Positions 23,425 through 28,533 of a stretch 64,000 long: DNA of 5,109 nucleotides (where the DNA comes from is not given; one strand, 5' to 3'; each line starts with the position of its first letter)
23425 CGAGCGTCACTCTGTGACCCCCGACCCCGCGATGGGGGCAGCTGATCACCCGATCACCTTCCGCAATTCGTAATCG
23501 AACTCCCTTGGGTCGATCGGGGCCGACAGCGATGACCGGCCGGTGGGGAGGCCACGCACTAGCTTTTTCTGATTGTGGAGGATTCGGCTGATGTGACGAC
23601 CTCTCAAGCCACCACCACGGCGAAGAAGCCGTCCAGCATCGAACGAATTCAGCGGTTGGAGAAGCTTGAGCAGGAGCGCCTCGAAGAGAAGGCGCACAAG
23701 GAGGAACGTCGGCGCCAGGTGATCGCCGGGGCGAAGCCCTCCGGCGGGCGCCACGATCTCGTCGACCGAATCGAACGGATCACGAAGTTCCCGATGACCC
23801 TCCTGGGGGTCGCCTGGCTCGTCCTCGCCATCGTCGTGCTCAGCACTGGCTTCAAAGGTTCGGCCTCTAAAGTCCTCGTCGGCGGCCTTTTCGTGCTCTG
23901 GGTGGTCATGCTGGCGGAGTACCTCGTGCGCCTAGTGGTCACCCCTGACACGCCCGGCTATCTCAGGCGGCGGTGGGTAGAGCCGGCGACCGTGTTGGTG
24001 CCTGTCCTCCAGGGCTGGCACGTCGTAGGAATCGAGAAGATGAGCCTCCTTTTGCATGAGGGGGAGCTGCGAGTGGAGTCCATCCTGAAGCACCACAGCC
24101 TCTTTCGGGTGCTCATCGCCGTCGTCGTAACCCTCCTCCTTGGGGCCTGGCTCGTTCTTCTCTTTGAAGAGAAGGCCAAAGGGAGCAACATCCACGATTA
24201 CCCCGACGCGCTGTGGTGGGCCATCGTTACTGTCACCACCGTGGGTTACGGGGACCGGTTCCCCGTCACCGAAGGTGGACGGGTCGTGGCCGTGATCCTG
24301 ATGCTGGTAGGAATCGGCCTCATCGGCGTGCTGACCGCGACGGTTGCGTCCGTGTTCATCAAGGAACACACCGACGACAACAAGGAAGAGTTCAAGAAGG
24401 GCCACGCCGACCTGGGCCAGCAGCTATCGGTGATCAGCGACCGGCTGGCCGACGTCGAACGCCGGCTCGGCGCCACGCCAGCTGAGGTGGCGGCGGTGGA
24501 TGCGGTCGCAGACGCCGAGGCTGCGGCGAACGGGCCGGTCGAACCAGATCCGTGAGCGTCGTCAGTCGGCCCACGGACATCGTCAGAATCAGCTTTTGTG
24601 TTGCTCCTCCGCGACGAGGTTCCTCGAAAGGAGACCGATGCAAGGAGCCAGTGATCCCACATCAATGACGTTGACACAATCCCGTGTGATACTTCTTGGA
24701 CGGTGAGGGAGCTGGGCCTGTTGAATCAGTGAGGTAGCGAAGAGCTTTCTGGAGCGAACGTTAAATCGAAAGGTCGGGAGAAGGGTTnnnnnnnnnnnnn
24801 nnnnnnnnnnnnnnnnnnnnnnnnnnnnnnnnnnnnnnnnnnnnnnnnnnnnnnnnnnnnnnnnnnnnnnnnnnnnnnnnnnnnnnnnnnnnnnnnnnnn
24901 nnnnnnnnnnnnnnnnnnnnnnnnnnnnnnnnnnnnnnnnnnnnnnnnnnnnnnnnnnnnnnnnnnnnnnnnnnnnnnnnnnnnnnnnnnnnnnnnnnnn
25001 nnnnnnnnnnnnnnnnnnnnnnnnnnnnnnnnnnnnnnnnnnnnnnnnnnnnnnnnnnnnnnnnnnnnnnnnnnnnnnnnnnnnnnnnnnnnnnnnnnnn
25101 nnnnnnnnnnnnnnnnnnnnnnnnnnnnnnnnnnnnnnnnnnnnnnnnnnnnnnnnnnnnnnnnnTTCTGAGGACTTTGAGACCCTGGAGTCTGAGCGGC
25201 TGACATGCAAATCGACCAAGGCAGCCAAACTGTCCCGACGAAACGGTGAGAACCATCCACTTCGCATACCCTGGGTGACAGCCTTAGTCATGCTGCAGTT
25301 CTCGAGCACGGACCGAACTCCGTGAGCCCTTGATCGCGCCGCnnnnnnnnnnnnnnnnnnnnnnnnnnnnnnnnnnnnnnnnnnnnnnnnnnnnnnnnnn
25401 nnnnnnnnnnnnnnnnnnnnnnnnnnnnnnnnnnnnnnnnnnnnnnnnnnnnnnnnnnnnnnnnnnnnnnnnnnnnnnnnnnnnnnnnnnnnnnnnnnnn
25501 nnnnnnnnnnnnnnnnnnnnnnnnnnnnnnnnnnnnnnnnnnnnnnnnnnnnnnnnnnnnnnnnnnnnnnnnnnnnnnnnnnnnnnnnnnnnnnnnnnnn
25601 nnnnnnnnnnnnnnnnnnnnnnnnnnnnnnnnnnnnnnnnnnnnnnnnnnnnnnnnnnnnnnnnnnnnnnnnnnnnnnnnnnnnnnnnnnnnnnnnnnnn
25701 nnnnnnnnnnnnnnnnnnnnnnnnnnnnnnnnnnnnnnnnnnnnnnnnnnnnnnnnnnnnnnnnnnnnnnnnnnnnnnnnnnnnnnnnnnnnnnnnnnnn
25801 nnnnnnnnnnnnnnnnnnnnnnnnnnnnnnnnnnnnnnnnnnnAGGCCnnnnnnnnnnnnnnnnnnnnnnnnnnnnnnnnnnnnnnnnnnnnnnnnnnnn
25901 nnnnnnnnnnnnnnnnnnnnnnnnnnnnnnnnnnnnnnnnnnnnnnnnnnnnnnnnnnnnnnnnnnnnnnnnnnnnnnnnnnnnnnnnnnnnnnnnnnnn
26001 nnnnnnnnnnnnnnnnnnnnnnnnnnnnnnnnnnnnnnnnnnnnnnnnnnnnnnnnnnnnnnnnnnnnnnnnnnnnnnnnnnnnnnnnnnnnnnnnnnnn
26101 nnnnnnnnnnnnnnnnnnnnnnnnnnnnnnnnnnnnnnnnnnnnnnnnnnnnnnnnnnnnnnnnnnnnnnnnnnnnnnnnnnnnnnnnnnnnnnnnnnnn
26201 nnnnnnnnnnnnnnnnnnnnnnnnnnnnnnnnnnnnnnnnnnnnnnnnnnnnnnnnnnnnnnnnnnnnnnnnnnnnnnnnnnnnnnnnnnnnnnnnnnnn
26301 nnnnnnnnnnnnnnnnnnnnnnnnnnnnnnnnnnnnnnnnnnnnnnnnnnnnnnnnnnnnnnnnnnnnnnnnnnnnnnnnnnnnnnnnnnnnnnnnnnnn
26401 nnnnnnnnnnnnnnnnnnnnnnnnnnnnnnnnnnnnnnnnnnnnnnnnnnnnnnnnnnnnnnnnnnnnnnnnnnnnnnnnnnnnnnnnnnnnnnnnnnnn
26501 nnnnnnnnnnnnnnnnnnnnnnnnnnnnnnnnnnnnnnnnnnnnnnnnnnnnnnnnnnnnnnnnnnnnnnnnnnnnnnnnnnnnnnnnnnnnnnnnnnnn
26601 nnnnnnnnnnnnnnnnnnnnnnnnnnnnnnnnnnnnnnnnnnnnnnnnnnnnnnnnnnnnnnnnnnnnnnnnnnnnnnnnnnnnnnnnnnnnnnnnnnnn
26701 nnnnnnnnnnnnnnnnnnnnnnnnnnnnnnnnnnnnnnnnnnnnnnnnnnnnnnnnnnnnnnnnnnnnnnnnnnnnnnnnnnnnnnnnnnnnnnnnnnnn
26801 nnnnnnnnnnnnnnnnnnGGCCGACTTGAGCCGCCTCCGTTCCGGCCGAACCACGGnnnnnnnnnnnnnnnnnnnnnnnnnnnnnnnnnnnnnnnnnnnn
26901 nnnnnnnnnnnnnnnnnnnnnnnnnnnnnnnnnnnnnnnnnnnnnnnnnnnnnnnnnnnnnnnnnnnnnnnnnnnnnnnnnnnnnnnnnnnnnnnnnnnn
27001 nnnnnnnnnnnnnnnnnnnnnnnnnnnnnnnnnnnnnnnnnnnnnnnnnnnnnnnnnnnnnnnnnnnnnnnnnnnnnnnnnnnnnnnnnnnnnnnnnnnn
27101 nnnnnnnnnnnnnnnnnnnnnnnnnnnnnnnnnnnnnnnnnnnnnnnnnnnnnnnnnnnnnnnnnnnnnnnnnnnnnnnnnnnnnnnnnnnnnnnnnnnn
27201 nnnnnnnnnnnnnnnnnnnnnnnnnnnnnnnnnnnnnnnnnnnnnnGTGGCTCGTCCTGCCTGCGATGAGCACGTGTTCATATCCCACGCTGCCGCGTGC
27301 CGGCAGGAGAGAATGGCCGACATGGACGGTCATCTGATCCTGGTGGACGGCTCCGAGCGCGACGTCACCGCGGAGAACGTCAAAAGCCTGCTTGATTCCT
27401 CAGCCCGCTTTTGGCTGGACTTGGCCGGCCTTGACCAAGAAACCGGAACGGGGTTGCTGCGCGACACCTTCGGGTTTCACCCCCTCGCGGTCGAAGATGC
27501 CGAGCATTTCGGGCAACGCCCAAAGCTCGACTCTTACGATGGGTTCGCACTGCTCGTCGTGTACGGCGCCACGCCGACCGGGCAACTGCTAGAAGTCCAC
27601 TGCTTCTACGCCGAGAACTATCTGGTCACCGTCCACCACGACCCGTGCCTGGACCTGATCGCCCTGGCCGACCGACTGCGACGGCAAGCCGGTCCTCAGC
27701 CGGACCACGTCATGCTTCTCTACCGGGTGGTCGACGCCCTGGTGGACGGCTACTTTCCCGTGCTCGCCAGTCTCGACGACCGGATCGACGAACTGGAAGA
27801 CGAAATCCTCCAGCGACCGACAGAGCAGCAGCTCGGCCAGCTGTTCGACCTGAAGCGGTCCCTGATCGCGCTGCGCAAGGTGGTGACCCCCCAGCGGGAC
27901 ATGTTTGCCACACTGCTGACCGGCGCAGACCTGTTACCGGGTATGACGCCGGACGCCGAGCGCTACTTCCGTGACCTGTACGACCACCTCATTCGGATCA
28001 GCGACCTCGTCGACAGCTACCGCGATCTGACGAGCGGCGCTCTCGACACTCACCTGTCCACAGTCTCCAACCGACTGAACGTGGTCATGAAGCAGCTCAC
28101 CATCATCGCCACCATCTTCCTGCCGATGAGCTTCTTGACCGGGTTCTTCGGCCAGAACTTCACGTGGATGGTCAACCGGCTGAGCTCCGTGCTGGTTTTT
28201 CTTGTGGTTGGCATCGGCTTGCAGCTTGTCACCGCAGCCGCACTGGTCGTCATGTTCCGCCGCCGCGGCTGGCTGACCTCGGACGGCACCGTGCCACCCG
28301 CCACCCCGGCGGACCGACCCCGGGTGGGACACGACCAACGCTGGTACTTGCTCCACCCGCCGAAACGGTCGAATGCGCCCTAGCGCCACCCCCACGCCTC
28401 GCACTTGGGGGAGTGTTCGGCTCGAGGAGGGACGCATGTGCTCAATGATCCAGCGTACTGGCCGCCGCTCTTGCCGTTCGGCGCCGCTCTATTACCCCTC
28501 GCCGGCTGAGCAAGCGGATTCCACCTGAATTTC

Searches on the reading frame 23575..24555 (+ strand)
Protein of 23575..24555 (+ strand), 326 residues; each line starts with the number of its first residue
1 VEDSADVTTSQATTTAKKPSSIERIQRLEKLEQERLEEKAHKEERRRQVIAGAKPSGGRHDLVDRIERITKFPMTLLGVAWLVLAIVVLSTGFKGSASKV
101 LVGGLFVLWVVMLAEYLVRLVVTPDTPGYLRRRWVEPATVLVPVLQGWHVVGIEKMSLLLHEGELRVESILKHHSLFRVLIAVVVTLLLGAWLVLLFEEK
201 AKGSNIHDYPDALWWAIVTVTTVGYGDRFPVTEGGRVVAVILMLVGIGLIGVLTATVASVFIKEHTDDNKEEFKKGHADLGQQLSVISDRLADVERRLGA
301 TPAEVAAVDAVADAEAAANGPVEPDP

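Call 26: search_protein_families(library=pfam, proteins=[window:23575-24555:+], max_evalue=0.001)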
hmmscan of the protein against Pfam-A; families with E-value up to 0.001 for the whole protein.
window:23575-24555:+ (326 aa): 3 families
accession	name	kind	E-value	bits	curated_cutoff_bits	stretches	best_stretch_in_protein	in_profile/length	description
PF07885.22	Ion_trans_2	-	5.2e-19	68.4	22.5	1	183-262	2-78/79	Ion channel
PF00520.37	Ion_trans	-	2.6e-10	40.4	25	1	174-261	127-233/241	Ion transport protein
PF00060.32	Lig_chan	-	0.00044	20.5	30.8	0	180-268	14-101/146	Ligand-gated ion channel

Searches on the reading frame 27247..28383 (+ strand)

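Call 26: search_protein_families(library=pfam, proteins=[window:27247-28383:+], max_evalue=0.001)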
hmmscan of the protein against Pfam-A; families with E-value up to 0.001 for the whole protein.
window:27247-28383:+ (378 aa): 1 family
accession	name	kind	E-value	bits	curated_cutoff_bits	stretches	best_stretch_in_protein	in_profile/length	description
PF01544.23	CorA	-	5.4e-63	213.5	27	1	56-339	6-292/292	CorA-like Mg2+ transporter protein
